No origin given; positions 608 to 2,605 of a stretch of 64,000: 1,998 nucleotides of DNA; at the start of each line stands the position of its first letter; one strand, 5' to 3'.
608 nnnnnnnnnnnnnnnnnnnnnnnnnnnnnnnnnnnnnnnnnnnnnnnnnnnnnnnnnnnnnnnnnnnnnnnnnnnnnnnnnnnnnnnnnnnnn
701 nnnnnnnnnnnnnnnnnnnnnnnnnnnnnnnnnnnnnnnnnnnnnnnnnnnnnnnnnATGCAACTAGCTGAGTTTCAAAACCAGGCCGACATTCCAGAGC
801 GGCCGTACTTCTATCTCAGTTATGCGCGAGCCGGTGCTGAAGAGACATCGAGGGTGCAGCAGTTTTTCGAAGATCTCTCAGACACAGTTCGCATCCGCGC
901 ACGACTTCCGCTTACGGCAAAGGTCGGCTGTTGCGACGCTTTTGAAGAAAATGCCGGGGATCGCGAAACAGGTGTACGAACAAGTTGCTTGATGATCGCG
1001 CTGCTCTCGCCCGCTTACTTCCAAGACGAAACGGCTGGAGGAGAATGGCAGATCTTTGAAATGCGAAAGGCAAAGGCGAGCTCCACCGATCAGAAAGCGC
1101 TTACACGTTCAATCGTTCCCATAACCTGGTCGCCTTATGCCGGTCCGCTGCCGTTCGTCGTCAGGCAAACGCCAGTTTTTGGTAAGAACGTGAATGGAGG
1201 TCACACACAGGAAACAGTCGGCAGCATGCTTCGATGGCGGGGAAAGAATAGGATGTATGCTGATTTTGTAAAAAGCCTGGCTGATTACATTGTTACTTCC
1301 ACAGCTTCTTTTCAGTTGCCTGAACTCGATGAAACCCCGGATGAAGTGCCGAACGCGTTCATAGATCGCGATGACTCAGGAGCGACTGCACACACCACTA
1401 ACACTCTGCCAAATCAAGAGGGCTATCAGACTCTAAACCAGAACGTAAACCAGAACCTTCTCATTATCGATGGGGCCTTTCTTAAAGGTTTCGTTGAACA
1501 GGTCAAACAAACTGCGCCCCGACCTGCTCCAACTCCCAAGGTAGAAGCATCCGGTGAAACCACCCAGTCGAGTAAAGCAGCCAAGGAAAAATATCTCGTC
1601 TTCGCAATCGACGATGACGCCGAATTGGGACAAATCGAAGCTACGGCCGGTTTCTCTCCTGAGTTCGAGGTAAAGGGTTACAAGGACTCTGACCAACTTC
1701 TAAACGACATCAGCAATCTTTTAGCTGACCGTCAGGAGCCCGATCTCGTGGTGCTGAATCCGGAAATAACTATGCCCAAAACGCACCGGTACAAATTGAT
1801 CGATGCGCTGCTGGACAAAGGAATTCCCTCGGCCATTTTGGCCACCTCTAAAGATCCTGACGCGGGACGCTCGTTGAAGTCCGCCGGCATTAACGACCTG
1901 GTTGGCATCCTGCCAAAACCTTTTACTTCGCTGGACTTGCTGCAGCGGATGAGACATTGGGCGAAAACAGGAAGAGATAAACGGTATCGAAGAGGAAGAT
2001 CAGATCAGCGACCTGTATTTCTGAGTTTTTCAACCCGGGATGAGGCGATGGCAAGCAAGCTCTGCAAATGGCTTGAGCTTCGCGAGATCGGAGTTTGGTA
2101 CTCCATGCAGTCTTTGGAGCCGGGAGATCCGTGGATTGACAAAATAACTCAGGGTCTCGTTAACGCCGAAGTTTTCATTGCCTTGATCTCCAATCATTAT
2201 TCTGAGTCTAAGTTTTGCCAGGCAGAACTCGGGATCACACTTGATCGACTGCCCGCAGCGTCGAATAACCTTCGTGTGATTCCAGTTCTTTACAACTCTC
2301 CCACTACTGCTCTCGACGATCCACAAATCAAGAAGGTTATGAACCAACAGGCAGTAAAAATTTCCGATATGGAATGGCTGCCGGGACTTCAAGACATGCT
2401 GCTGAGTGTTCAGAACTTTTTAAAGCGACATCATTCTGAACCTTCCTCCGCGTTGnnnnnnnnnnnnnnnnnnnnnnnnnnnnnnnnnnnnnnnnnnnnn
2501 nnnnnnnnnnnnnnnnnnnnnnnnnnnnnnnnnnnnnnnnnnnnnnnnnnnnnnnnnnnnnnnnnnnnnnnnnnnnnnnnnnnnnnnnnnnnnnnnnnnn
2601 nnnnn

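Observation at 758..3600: TIR-like / Asp-less receiver / TIR protein translationally coupled to a membrane-anchored LuxR regulator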

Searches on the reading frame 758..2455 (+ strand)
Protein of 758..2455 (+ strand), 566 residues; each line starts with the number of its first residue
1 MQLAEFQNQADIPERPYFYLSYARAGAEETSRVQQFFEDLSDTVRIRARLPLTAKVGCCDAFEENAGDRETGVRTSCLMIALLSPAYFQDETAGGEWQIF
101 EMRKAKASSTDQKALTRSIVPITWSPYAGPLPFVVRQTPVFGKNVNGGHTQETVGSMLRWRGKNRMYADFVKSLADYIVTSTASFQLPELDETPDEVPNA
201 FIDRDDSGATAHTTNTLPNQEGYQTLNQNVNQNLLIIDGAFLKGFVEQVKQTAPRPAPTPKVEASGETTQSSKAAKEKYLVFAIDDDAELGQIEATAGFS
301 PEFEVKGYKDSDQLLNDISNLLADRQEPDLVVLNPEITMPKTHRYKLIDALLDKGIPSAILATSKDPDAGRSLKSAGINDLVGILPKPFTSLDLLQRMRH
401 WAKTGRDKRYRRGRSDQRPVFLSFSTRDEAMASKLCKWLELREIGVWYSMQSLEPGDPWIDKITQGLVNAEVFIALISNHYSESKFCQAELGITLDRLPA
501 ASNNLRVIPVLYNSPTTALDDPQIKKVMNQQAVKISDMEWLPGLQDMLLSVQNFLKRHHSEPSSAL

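Call 3: search_protein_families(library=pfam, proteins=[window:758-2455:+], max_evalue=1)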
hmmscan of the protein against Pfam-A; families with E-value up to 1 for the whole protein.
window:758-2455:+ (566 aa): 2 families
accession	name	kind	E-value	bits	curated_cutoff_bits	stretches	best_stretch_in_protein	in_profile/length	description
PF13676.11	TIR_2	-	5e-26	92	28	2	420-523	1-99/122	TIR domain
PF01582.25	TIR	-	1.2e-09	38.7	21.3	1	420-516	4-100/179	TIR domain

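Call 4: search_protein_families(library=ncbifam, proteins=[window:758-2455:+], max_evalue=1)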
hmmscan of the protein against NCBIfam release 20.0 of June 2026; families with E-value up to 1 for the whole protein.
window:758-2455:+ (566 aa): 3 families
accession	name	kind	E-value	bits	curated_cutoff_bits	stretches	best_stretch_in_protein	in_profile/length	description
NF040588.1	FxsC_Nterm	equivalog_domain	1.1e-32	113.5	130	2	16-182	1-180/182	TIR-like protein FxsC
NF042941.1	Retron_TIR_antiphage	equivalog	7.5e-09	34.9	600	1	416-520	338-441/464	TIR domain-containing anti-phage reverse transcriptase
NF058526.1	Thoeris_type3_ThcB4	equivalog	4.9e-05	22.3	220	1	416-493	126-204/375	Thoeris type III anti-phage system protein ThcB4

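Call 5: search_protein_families(library=padloc, proteins=[window:758-2455:+], max_evalue=1)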
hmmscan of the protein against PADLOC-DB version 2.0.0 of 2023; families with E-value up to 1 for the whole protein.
window:758-2455:+ (566 aa): 14 families
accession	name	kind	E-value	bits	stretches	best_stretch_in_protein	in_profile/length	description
PDLC05062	PDC-S66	-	6.4e-10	36.9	1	410-492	141-224/282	-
PDLC02012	SAVED5--SAVED_TIR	-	9.7e-08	29.5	1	416-512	11-109/404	-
PDLC03015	TIR-NLR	-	1.8e-05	21.6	1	420-516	4-98/824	-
PDLC00417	ThsB1|ThsB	-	9e-05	20.1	1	422-513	171-262/303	TIR-like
PDLC00424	ThsB1|ThsB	-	0.00013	19.9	1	414-520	98-202/234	TIR-like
PDLC00420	ThsB1|ThsB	-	0.00039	17.7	1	420-512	4-98/319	TIR-like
PDLC02421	Aga_TIR-PNTD1-PNTD2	-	0.00047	17.4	1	419-547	5-128/430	Class I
PDLC00419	ThsB1|ThsB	-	0.00056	17.8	1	413-494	23-108/165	TIR-like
PDLC02403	Aga_TIR-PNTD1-PNTD2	-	0.0016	15.6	1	420-548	5-128/443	Class I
PDLC00434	ThsB1|ThsB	-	0.0019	15.3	1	417-511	138-227/396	TIR-like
PDLC00436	ThsB1|ThsB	-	0.0024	15.4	1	409-494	27-116/183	TIR-like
PDLC02962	RT-TIR_XII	-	0.0089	12.9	1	394-497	324-426/478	single gene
PDLC00423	ThsB1|ThsB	-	0.012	13.3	1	461-510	84-131/190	TIR-like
PDLC02416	Aga_REase-TIR-PNTD1-PNTD2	-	0.015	11.9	1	420-551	158-278/572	Class I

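Call 6: find_homologous_proteins(query=window:758-2455:+, max_evalue=0.00001)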
Query window:758-2455:+ (566 aa): 20 proteins with E <= 0.00001 among 8000 candidates.
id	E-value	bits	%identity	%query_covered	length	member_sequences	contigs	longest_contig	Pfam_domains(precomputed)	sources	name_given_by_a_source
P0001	0.0e+0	1287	100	100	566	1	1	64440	PF01582.26,PF13676.12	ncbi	-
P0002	3.0e-277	939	75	99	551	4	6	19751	PF01582.26,PF13676.12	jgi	jgi:hypothetical protein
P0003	8.3e-209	713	61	99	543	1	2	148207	PF01582.26,PF13676.12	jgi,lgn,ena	-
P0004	8.0e-206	703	58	98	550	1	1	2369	PF01582.26,PF13676.12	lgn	-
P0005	2.4e-202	692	60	99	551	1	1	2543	PF01582.26,PF13676.12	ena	-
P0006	7.5e-200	684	57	99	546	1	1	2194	PF01582.26,PF13676.12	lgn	-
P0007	4.7e-189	648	62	85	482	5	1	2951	PF13676.12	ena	-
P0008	9.4e-189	647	57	97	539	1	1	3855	PF13676.12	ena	-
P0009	7.5e-182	624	56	98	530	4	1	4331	PF01582.26,PF13676.12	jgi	-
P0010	8.0e-170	584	53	99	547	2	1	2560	PF01582.26,PF13676.12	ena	-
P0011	2.7e-166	573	54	96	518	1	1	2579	PF13676.12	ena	-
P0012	1.7e-163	564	54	98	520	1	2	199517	PF01582.26,PF13676.12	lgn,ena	-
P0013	3.6e-159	549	51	96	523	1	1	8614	PF13676.12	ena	-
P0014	3.4e-156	539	49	98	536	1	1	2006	PF01582.26,PF13676.12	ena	-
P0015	8.5e-63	231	37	75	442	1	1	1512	PF01582.26,PF13676.12,PF00072.31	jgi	-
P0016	5.1e-61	225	33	95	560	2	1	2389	PF13676.12,PF00072.31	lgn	-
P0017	1.2e-59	221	34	95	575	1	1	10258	PF01582.26,PF13676.12,PF00072.31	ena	-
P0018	3.8e-58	216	31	94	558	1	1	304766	PF13676.12,PF00072.31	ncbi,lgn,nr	ncbi:MAG: hypothetical protein JWM21_4261 [Acidobacteria bacterium]|nr:hypothetical protein [Acidoba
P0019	1.8e-53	200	32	97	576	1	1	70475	PF01582.26,PF13676.12,PF00072.31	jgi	jgi:CheY-like chemotaxis protein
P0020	3.4e-34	137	28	95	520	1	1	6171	PF13676.12,PF00072.31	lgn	-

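Call 7: search_solved_structures(query=window:758-2455:+, max_evalue=1, show_alignments=3)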
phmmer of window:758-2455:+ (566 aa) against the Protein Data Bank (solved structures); distinct sequences matched with E-value up to 1: 16.
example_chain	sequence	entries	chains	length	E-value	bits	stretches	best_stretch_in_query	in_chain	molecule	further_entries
9mud_K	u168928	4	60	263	7.4e-05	25.1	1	420-513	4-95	Cat1 (CRISPR associated TIR 1) pentagonal filament | Cat1 (CRISPR associated TIR 1) pentagonal filament assembly | Cat1 (CRISPR-associated TIR 1)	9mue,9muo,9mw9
3h16_A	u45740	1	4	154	0.00049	22.4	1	418-512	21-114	TIR protein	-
9m0n_A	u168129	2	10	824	0.0024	20.1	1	420-514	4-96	Tetratricopeptide repeat protein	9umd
4c7m_A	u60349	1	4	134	0.0057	18.8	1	421-511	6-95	Toll/interleukin-1 receptor domain-containing protein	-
4lzp_B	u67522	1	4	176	0.006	18.8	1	418-511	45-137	Putative uncharacterized protein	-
7ylf_A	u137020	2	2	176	0.013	17.7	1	414-521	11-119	Toll-like receptor 15 | Toll-like receptor 2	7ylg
4lqc_A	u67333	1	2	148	0.015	17.5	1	429-511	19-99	TcpB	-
4om7_A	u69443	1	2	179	0.019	17.1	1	420-521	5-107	Toll-like receptor 6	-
8g83_A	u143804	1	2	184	0.025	16.7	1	413-512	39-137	NAD(+) hydrolase AbTIR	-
7uxr_A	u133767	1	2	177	0.028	16.5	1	413-497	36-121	TIR domain protein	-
4c6t_B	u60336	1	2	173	0.045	15.9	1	415-518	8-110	DISEASE RESISTANCE PROTEIN RPS4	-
4c6r_A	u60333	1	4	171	0.053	15.7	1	416-518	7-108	DISEASE RESISTANCE PROTEIN RPS4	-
7uwg_A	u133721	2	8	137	0.059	15.5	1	419-496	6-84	Molecular chaperone Tir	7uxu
1yio_A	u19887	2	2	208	0.3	13.1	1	281-433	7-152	response regulatory protein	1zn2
3jrn_A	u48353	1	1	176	0.51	12.4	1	419-513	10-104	AT1G72930 protein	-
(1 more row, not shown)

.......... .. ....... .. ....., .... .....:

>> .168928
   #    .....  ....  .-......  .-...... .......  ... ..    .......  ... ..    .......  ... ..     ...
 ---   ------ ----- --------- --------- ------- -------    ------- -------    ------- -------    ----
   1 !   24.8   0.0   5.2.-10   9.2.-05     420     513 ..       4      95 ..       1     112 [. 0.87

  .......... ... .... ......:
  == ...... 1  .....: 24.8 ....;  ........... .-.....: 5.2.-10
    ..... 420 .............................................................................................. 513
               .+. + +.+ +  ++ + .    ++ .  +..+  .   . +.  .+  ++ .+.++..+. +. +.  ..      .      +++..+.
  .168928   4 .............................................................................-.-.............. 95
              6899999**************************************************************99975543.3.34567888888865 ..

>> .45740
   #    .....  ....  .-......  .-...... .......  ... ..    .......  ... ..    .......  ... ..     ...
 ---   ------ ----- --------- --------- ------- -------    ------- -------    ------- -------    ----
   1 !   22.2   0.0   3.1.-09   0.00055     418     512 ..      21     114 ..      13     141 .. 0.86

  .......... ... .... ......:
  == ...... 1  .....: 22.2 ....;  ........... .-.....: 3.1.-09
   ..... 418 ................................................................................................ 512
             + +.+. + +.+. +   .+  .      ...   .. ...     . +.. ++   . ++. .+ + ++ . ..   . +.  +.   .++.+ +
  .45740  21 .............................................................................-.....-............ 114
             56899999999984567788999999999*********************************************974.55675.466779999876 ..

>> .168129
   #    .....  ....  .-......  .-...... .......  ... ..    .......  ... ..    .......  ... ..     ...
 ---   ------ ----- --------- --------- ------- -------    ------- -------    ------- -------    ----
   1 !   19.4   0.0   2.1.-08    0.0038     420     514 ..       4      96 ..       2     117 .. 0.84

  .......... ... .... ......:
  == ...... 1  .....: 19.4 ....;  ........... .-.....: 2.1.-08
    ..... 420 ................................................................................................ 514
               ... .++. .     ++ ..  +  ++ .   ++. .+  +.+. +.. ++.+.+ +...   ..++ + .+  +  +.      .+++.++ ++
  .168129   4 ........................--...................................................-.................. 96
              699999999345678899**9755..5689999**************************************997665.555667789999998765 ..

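Call 10: find_encoding_contigs(protein=P0003, flank=6000, max_places=3)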
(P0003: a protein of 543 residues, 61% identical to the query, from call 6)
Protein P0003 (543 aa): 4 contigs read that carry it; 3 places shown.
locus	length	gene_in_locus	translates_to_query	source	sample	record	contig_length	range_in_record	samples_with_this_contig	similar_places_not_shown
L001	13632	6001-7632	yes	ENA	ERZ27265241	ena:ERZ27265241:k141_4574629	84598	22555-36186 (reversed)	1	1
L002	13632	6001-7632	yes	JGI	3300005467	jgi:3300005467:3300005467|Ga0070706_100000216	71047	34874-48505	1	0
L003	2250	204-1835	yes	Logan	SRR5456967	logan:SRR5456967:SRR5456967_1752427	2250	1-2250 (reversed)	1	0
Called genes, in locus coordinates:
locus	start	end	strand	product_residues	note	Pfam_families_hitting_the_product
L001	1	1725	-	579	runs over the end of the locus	PF02927:CelD_N, PF00759:Glyco_hydro_9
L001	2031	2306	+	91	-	PF01817:CM_2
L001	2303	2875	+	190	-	PF00800:PDT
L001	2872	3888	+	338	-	PF18152:DAHP_snth_FXD, PF00793:DAHP_synth_1, PF03102:NeuB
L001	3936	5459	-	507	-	PF05569:Peptidase_M56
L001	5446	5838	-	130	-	PF03965:Penicillinase_R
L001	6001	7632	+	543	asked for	PF01582:TIR (faint), PF13676:TIR_2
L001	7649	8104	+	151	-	PF00196:GerE, PF08281:Sigma70_r4_2 (weak), PF13412:HTH_24 (faint), PF13384:HTH_23 (weak)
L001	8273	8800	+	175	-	PF13858:DUF4199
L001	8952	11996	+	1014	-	PF13088:BNR_2 (faint), PF14870:PSII_BNR (faint), PF15902:Sortilin-Vps10, PF02012:BNR (faint), PF15902:Sortilin-Vps10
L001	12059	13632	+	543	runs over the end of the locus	PF07969:Amidohydro_3 (weak), PF01979:Amidohydro_1 (faint), PF07969:Amidohydro_3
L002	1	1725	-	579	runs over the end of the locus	PF02927:CelD_N, PF00759:Glyco_hydro_9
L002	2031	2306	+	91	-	PF01817:CM_2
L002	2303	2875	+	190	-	PF00800:PDT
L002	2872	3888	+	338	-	PF18152:DAHP_snth_FXD, PF00793:DAHP_synth_1, PF03102:NeuB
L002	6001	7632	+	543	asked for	PF01582:TIR (faint), PF13676:TIR_2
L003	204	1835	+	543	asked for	PF01582:TIR (faint), PF13676:TIR_2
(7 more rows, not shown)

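Call 11: find_encoding_contigs(protein=P0012, flank=6000, max_places=3)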
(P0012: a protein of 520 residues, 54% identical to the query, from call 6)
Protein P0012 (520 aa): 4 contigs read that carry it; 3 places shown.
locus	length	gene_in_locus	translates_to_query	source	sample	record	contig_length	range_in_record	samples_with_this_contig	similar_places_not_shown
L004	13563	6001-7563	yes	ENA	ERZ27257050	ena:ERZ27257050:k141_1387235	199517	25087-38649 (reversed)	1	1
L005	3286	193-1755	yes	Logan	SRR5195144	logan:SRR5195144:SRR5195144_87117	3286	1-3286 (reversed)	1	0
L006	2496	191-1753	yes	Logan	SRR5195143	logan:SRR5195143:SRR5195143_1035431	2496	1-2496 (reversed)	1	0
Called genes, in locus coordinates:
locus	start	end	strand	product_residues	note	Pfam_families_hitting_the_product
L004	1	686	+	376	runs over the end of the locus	PF01494:FAD_binding_3, PF13450:NAD_binding_8 (weak)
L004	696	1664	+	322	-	PF08240:ADH_N, PF00107:ADH_zinc_N, PF13602:ADH_zinc_N_2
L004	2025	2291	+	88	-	PF01817:CM_2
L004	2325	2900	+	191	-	PF00800:PDT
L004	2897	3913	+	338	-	PF18152:DAHP_snth_FXD, PF00793:DAHP_synth_1, PF03102:NeuB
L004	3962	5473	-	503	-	PF05569:Peptidase_M56, PF03413:PepSY (weak)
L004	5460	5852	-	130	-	PF03965:Penicillinase_R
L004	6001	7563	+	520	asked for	PF01582:TIR (faint), PF13676:TIR_2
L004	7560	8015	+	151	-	PF00196:GerE, PF08281:Sigma70_r4_2 (weak), PF13412:HTH_24 (weak), PF13384:HTH_23 (weak)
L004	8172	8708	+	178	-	PF13858:DUF4199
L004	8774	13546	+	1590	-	PF14870:PSII_BNR (faint), PF02012:BNR (faint), PF13088:BNR_2 (faint), PF15902:Sortilin-Vps10, PF07969:Amidohydro_3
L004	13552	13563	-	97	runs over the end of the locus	PF08734:GYD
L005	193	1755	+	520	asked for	PF01582:TIR (faint), PF13676:TIR_2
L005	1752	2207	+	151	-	PF00196:GerE, PF08281:Sigma70_r4_2 (weak), PF13412:HTH_24 (weak), PF13384:HTH_23 (weak)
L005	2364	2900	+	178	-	PF13858:DUF4199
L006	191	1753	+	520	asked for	PF01582:TIR (faint), PF13676:TIR_2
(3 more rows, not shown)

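Call 12: find_encoding_contigs(protein=P0018, flank=6000, max_places=3)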
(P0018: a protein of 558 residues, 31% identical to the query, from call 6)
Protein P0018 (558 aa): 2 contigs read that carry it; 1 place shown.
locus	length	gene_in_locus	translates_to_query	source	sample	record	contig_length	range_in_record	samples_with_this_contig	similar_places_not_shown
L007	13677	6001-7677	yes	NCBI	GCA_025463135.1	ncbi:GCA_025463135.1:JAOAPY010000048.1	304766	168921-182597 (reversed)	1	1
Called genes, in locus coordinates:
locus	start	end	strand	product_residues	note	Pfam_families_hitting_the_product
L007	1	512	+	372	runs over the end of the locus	PF01628:HrcA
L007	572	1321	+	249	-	PF01025:GrpE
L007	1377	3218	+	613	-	PF00012:HSP70, PF06723:MreB_Mbl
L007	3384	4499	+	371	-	PF00226:DnaJ, PF01556:DnaJ_C, PF00684:DnaJ_CXXCXGXG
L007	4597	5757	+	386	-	PF13308:YARHG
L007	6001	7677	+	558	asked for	PF13676:TIR_2 (weak), PF00072:Response_reg, PF13676:TIR_2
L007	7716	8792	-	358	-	PF02543:Carbam_trans_N (faint), PF00814:TsaD, PF22521:HypF_C_2 (weak)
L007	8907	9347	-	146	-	PF03602:Cons_hypoth95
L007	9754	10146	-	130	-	-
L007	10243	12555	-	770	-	PF00270:DEAD, PF04851:ResIII, PF00271:Helicase_C, PF22590:Cas3-like_C_2 (faint), PF19833:RecG_dom3_C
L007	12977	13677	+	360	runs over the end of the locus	PF00532:Peripla_BP_1, PF13407:Peripla_BP_4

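Call 13: find_encoding_contigs(protein=P0019, flank=6000, max_places=3)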
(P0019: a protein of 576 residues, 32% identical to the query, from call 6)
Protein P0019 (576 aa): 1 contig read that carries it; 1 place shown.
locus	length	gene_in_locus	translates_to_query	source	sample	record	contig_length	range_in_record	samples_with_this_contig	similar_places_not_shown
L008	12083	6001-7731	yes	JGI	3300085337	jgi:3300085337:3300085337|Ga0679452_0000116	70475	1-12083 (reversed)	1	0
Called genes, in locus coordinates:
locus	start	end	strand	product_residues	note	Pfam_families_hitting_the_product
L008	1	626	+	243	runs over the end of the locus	PF01025:GrpE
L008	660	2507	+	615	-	PF00012:HSP70, PF06723:MreB_Mbl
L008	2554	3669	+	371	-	PF00226:DnaJ, PF01556:DnaJ_C, PF15777:Anti-TRAP (faint), PF00684:DnaJ_CXXCXGXG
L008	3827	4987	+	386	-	PF13308:YARHG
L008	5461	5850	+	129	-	-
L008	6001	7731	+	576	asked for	PF01582:TIR (faint), PF13676:TIR_2 (weak), PF00072:Response_reg, PF13676:TIR_2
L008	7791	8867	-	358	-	PF02543:Carbam_trans_N (faint), PF00814:TsaD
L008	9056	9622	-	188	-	PF03602:Cons_hypoth95, PF05175:MTS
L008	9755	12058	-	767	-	PF00270:DEAD, PF04851:ResIII, PF13604:AAA_30 (faint), PF00271:Helicase_C, PF19833:RecG_dom3_C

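Call 14: find_encoding_contigs(protein=P0017, flank=6000, max_places=3)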
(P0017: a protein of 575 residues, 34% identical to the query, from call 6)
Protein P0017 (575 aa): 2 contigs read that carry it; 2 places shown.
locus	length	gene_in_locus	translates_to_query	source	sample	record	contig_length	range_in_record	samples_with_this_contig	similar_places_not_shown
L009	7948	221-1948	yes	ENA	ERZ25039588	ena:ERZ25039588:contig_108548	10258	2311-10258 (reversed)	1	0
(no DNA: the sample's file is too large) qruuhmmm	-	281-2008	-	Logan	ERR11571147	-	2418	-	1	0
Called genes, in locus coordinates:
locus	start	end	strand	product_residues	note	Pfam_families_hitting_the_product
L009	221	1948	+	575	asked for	PF01582:TIR (faint), PF13676:TIR_2, PF00072:Response_reg, PF13676:TIR_2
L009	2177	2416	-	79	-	-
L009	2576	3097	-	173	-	-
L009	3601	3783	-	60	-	-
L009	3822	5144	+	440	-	PF13424:TPR_12 (faint), PF25058:ARM_TT21 (faint), PF13181:TPR_8 (faint)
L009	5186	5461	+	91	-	-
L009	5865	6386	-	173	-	PF00156:Pribosyltran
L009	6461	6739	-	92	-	PF00708:Acylphosphatase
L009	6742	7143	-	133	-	-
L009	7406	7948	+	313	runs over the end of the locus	PF00675:Peptidase_M16, PF05193:Peptidase_M16_C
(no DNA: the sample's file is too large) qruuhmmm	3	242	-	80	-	?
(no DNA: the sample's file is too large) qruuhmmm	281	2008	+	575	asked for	PF01582:TIR (faint), PF13676:TIR_2, PF00072:Response_reg, PF13676:TIR_2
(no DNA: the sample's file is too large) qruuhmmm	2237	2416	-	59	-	?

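Call 15: find_encoding_contigs(protein=P0020, flank=6000, max_places=3)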
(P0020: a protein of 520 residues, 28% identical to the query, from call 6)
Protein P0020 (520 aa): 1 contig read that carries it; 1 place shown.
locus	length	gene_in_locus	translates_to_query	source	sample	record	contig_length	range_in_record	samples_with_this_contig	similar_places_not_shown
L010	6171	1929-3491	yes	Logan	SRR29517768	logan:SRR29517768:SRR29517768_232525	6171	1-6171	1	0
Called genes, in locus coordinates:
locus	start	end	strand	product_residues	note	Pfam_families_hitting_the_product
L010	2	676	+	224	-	?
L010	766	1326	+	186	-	PF01765:RRF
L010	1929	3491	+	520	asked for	PF00072:Response_reg, PF13676:TIR_2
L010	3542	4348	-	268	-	-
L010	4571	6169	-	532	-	?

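Call 16: find_encoding_contigs(protein=P0013, flank=6000, max_places=3)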
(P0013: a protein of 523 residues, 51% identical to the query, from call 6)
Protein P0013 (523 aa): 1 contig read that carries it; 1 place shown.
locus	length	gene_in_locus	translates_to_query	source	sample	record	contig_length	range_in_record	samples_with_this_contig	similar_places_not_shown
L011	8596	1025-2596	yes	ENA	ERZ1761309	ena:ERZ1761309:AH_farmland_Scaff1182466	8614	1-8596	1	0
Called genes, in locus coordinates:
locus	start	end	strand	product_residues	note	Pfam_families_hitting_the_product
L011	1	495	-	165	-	?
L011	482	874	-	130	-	PF03965:Penicillinase_R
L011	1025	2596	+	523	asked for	PF13676:TIR_2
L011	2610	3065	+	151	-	PF00196:GerE, PF08281:Sigma70_r4_2 (weak), PF13412:HTH_24 (weak), PF13384:HTH_23 (weak)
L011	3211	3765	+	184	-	PF13858:DUF4199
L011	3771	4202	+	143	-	PF04134:DCC1-like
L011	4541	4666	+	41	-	-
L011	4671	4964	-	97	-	PF08734:GYD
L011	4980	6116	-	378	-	-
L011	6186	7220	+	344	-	PF01380:SIS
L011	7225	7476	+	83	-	PF00392:GntR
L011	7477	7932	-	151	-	-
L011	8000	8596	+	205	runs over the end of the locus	?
